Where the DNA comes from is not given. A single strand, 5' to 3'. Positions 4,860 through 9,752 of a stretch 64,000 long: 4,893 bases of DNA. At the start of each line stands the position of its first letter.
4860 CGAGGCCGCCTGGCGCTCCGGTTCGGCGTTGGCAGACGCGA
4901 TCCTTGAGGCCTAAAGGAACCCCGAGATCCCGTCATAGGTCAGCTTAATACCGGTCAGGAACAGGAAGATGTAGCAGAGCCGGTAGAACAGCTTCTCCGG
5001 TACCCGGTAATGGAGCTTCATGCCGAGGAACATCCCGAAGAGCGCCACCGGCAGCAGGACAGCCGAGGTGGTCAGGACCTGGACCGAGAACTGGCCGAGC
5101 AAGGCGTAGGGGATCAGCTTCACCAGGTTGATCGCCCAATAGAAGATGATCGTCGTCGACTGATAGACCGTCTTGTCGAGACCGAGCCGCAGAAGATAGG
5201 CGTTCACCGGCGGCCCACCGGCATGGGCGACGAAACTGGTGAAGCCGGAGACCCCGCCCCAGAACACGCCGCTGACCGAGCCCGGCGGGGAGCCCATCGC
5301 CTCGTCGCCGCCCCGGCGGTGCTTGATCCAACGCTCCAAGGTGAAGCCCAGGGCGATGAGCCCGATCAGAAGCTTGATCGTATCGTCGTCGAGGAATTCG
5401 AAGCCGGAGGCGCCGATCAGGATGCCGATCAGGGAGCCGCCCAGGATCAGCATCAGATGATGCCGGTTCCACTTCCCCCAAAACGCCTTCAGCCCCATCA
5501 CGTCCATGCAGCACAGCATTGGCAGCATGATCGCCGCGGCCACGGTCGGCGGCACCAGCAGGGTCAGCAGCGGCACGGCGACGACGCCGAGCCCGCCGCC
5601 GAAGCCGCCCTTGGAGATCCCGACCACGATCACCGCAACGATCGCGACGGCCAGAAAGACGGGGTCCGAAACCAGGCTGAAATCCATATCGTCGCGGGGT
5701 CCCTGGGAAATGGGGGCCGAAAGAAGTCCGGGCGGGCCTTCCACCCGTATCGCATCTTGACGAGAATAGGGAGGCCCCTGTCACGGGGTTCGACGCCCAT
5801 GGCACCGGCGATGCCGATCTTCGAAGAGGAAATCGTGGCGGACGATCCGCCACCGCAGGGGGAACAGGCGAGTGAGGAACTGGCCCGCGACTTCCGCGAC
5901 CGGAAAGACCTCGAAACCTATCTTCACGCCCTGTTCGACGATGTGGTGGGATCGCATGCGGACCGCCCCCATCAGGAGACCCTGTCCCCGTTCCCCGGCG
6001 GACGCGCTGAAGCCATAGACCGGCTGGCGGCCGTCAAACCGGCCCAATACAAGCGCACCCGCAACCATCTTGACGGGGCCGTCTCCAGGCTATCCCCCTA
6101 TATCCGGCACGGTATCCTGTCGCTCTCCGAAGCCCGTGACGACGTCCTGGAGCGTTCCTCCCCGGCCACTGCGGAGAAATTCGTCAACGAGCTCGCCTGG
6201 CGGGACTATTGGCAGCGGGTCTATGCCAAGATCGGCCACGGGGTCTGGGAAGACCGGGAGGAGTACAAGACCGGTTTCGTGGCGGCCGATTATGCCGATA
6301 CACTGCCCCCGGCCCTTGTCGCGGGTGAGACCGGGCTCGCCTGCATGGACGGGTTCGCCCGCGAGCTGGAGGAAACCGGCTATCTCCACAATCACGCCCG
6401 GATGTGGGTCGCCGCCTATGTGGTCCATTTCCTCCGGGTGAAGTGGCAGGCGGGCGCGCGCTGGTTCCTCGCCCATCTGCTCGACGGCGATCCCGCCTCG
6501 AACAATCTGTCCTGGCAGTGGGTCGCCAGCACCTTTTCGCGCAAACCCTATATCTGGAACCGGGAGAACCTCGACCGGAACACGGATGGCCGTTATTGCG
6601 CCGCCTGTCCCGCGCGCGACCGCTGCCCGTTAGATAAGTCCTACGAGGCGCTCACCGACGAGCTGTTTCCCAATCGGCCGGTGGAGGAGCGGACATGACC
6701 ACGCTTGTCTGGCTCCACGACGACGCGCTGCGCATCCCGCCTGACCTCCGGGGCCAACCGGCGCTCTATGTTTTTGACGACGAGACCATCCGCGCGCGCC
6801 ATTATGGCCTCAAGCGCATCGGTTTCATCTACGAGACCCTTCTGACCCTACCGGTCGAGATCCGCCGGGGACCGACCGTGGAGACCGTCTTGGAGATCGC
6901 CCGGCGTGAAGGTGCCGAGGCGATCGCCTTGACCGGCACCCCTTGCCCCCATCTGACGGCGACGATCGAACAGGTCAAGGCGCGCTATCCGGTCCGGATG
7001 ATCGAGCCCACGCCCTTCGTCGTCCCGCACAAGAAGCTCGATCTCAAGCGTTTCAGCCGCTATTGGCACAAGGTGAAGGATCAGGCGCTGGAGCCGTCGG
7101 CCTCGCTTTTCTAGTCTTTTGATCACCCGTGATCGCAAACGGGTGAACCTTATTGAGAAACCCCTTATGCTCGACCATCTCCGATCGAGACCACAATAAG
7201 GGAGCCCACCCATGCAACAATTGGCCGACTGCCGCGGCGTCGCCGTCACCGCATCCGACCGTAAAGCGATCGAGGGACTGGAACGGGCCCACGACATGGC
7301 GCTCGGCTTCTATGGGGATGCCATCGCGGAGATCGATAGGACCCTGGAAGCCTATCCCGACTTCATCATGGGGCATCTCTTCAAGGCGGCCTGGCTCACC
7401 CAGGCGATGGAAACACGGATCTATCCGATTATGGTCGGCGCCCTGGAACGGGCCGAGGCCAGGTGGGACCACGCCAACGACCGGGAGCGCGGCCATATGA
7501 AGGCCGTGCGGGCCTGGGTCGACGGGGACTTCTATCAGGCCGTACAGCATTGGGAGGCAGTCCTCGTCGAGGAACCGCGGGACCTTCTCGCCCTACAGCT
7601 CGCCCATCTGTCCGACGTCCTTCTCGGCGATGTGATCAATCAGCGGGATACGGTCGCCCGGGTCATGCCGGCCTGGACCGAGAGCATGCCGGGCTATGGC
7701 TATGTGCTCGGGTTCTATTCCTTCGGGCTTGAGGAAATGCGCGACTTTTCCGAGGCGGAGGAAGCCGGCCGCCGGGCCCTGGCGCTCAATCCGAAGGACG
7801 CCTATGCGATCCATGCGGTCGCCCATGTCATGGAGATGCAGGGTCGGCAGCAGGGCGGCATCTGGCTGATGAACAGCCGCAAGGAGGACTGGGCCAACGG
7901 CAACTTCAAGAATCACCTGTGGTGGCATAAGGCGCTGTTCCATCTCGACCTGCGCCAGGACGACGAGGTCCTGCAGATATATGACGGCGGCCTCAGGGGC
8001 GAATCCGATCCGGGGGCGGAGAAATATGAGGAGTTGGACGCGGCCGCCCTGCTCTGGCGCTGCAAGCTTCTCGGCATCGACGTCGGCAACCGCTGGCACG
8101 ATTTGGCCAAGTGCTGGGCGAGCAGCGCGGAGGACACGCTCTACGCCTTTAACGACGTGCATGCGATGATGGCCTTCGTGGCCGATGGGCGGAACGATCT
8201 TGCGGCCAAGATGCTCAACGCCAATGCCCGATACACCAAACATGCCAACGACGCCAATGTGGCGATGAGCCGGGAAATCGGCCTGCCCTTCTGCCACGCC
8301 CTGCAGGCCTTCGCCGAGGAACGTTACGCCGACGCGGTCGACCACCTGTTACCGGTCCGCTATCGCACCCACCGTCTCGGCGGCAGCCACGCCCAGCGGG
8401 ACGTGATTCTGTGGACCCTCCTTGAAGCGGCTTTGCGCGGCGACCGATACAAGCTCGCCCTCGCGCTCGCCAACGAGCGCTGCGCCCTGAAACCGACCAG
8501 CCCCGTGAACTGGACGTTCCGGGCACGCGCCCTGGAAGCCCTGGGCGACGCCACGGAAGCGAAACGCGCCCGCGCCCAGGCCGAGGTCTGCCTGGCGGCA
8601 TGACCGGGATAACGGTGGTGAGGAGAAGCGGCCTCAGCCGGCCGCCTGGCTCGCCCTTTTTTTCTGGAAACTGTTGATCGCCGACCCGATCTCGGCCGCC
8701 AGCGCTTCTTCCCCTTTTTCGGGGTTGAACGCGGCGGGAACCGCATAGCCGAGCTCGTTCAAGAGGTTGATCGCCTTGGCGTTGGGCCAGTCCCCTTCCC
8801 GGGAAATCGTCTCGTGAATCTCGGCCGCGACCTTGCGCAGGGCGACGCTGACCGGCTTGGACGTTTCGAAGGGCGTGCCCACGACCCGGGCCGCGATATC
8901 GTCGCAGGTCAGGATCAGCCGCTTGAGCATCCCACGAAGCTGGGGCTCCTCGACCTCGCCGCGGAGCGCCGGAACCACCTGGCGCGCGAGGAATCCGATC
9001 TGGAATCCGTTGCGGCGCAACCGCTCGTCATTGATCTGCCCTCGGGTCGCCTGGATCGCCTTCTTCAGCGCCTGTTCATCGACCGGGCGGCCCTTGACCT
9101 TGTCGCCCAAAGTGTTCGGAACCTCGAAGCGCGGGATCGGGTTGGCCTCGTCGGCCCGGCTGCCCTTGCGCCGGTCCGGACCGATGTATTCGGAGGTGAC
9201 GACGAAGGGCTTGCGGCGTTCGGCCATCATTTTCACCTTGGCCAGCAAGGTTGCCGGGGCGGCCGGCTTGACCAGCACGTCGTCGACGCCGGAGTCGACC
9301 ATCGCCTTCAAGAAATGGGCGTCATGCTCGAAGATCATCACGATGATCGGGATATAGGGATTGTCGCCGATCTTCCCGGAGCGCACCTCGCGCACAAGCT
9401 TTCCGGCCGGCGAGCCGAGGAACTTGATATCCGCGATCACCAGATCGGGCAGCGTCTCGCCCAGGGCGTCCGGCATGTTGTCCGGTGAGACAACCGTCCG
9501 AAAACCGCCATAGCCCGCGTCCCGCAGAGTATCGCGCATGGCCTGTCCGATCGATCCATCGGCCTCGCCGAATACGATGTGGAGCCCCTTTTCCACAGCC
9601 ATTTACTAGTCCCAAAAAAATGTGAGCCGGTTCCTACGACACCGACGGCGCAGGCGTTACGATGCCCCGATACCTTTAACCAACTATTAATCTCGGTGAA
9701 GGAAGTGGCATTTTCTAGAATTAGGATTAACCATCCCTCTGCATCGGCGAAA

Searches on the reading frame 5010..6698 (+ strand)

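Call 13: search_protein_families(library=pfam, proteins=[window:5010-6698:+], max_evalue=0.001)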
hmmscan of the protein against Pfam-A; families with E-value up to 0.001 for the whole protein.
window:5010-6698:+ (562 aa): 1 family
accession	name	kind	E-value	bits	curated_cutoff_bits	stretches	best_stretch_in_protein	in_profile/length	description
PF03441.19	FAD_binding_7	-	1.7e-25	90.1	27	1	391-510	1-121/203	FAD binding domain of DNA photolyase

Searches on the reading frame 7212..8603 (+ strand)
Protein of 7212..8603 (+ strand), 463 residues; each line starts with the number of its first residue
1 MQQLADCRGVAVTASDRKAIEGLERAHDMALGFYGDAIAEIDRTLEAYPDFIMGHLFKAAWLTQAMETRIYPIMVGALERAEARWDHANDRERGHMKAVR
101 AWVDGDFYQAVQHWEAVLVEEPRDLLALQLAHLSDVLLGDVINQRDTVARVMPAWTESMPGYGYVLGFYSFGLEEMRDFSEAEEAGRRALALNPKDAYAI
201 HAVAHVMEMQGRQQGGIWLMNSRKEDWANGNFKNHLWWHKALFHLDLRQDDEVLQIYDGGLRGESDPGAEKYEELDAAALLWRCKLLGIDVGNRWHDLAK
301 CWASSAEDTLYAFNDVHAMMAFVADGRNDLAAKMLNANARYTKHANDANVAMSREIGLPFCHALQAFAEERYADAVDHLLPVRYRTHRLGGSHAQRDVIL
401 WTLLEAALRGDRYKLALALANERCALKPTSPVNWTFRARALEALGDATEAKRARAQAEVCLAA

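Call 13: search_protein_families(library=pfam, proteins=[window:7212-8603:+], max_evalue=0.001)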
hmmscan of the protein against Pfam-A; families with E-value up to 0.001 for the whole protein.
window:7212-8603:+ (463 aa): 3 families
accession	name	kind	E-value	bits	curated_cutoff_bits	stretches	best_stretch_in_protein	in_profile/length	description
PF07719.23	TPR_2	-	1.8e-05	25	27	0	173-196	11-34/34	Tetratricopeptide repeat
PF13428.12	TPR_14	-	8.4e-05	23.3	23.5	0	173-204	11-42/44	Tetratricopeptide repeat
PF13431.12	TPR_17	-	0.00056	20.4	24.4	0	187-214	3-30/34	Tetratricopeptide repeat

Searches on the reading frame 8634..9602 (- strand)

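Call 13: search_protein_families(library=pfam, proteins=[window:8634-9602:-], max_evalue=0.001)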
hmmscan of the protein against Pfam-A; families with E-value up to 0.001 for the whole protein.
window:8634-9602:- (322 aa): 1 family
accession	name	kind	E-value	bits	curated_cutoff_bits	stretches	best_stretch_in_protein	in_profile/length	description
PF00072.30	Response_reg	-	1.6e-06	28.7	30.2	1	18-124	10-111/111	Response regulator receiver domain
